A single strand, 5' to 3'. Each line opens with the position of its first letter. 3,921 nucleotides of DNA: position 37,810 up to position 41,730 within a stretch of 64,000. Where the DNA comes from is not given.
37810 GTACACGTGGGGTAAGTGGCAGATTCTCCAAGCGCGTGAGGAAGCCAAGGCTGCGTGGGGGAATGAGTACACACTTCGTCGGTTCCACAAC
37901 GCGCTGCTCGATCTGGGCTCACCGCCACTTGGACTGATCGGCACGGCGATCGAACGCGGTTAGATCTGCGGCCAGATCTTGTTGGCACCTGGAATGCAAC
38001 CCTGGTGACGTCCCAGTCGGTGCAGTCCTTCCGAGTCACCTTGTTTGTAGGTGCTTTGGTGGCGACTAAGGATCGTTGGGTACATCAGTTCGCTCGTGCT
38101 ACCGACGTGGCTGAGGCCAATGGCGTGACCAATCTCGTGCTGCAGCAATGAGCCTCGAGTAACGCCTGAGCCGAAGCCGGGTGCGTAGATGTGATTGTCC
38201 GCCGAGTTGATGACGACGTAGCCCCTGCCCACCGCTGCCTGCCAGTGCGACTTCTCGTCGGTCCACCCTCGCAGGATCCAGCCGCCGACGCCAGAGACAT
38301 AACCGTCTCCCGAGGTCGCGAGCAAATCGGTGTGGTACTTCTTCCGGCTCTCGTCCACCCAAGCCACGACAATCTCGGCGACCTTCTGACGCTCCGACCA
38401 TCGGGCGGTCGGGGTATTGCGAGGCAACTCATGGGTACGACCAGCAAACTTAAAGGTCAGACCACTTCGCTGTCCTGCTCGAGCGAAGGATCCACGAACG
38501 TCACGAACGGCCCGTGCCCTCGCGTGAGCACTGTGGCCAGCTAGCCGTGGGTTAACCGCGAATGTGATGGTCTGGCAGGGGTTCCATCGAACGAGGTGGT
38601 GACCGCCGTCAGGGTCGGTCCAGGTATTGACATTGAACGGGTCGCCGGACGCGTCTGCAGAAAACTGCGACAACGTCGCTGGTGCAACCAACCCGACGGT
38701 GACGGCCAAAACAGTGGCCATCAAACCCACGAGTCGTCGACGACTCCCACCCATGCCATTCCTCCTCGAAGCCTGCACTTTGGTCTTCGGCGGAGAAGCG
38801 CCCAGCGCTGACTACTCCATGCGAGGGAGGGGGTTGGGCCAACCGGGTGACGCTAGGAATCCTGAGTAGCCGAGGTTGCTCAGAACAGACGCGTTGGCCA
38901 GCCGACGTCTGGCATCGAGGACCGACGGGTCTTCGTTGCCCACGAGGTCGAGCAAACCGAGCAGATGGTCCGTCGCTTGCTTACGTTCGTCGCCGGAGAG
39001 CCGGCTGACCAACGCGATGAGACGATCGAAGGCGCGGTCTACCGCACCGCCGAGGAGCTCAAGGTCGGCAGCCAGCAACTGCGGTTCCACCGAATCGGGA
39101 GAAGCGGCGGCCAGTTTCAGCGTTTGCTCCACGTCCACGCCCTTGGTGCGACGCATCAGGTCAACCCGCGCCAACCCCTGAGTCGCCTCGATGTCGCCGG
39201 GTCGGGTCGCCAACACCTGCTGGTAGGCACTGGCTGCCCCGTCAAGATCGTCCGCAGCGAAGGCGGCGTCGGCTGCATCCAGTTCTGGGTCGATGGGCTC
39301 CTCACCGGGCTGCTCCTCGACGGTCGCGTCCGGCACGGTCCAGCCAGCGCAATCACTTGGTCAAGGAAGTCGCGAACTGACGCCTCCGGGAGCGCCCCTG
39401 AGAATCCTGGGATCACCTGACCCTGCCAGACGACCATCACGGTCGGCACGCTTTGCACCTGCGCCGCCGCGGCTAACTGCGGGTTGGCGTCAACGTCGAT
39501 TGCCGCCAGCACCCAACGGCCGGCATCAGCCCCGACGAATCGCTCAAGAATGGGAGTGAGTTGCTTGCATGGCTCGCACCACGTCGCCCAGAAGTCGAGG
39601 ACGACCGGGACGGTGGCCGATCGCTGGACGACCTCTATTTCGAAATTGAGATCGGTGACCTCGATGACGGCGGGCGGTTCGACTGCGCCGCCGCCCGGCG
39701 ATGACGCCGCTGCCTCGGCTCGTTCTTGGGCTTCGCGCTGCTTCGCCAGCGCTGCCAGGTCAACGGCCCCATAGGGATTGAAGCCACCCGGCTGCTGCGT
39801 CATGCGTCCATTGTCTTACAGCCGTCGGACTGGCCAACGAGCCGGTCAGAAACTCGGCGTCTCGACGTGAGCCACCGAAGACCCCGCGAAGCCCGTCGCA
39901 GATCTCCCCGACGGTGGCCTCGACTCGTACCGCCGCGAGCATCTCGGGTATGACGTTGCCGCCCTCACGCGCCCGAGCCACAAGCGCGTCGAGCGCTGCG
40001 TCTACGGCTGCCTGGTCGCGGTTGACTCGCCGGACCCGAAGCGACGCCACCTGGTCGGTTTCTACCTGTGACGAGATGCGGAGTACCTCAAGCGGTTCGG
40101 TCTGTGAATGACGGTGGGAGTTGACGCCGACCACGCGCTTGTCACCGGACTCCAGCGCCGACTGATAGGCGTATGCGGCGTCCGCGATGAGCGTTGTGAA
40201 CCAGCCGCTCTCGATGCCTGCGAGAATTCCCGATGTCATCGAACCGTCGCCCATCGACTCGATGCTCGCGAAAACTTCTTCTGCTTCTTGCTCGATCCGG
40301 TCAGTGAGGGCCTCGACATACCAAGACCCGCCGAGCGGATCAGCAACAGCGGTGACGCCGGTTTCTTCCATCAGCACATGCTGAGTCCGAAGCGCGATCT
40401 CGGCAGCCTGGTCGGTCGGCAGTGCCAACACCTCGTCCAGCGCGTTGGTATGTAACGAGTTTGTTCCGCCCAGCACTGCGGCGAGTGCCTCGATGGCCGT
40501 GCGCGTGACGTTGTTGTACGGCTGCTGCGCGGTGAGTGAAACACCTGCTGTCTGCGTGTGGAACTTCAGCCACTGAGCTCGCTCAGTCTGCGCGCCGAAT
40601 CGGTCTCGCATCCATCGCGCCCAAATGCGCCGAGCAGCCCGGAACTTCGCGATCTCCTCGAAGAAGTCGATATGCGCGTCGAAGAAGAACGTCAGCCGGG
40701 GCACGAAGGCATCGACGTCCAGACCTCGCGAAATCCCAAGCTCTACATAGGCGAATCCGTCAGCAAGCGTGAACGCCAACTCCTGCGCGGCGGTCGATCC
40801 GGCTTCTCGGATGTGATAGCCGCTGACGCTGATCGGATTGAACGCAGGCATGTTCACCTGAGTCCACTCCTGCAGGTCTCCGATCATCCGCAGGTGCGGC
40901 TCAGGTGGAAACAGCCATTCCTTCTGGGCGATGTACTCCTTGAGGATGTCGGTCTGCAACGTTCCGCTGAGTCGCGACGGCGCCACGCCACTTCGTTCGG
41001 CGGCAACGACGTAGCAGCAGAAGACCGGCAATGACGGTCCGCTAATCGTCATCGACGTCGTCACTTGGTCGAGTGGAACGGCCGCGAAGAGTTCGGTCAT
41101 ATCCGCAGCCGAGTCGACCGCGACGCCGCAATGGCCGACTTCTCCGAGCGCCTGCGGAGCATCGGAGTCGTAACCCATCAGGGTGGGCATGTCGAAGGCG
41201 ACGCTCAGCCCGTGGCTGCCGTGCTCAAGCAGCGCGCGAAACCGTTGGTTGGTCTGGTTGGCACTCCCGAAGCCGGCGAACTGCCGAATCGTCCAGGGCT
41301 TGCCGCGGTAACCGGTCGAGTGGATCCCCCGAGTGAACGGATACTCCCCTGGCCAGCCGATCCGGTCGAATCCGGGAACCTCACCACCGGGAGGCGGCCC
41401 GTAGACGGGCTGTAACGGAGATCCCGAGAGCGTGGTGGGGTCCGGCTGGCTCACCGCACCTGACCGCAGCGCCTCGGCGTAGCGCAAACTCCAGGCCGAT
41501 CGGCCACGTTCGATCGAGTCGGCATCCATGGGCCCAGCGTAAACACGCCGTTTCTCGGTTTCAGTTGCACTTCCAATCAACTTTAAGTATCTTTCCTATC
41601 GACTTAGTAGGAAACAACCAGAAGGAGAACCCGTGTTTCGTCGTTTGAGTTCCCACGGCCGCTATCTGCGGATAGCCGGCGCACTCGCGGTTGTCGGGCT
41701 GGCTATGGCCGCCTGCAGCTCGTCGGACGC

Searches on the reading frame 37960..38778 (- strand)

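Call 64: search_protein_families(library=ncbifam, proteins=[window:37960-38778:-], max_evalue=0.00001)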
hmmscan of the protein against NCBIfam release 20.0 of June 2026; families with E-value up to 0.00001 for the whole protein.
window:37960-38778:- (272 aa): 0 families

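Call 73: search_protein_families(library=pfam, proteins=[window:37960-38778:-], max_evalue=0.001)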
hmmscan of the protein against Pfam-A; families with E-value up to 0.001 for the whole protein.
window:37960-38778:- (272 aa): 2 families
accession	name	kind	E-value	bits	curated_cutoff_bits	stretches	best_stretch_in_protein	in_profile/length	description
PF00413.30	Peptidase_M10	-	9.3e-08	32.5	24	1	185-254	102-156/159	Matrixin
PF13582.12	Reprolysin_3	-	0.00025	22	22.4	1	105-224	19-122/123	Metallo-peptidase family M12B Reprolysin-like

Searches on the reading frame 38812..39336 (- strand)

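Call 64: search_protein_families(library=ncbifam, proteins=[window:38812-39336:-], max_evalue=0.00001)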
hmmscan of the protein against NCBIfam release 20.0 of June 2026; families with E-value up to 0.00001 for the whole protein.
window:38812-39336:- (174 aa): 0 families

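Call 73: search_protein_families(library=pfam, proteins=[window:38812-39336:-], max_evalue=0.001)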
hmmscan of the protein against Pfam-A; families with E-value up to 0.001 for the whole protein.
window:38812-39336:- (174 aa): 2 families
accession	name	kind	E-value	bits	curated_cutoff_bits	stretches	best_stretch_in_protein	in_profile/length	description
PF14561.12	TPR_20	-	6.9e-15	55.6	25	1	63-148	2-87/90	Tetratricopeptide repeat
PF14559.12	TPR_19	-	5.5e-06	27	25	1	25-60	1-36/68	Tetratricopeptide repeat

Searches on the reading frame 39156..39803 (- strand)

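Call 73: search_protein_families(library=pfam, proteins=[window:39156-39803:-], max_evalue=0.001)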
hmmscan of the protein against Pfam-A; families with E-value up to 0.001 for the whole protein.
window:39156-39803:- (215 aa): 3 families
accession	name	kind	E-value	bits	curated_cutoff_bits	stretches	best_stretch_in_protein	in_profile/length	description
PF00085.26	Thioredoxin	-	9.2e-21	74.2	23.5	1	46-148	2-102/103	Thioredoxin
PF13905.12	Thioredoxin_8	-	2e-06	28.5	27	1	66-107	3-46/94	Thioredoxin-like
PF13098.12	Thioredoxin_2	-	0.00079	20.2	27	0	65-141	6-98/104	Thioredoxin-like domain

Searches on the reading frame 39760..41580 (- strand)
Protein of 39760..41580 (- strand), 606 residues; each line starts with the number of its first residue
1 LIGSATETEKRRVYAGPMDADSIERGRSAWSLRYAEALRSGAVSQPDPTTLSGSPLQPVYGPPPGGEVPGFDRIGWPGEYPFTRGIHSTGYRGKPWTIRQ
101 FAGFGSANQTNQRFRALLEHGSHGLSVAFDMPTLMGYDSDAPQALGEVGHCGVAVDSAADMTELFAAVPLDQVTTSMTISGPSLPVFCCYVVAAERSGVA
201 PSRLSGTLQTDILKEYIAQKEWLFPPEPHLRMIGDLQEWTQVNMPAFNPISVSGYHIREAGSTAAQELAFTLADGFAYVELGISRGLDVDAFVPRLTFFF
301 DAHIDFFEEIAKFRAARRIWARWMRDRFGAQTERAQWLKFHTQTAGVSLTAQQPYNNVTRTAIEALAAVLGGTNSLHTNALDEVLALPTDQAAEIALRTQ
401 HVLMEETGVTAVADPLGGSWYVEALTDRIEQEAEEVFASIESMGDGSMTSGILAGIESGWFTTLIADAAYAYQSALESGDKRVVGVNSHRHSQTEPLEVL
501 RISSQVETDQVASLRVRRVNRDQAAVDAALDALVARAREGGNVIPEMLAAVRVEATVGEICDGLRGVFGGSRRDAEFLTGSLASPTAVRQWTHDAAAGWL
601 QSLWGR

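Call 64: search_protein_families(library=ncbifam, proteins=[window:39760-41580:-], max_evalue=0.00001)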
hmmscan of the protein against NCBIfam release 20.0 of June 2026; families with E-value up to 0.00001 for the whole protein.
window:39760-41580:- (606 aa): 4 families
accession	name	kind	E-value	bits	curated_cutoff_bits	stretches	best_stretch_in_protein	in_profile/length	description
TIGR00641.1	acid_CoA_mut_N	subfamily_domain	5.2e-202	671.8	303.8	1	53-574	6-525/528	methylmalonyl-CoA mutase N-terminal domain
NF006944.0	PRK09426.1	equivalog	1.5e-181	605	876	1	75-583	60-563/721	methylmalonyl-CoA mutase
NF045497.1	IsobCoAmut_IcmF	equivalog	6.2e-96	322.3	1500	2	203-574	707-1075/1076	fused isobutyryl-CoA mutase/GTPase IcmF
TIGR00642.1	mmCoA_mut_beta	equivalog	6.1e-50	170.1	617.25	1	73-444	64-411/620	methylmalonyl-CoA mutase small subunit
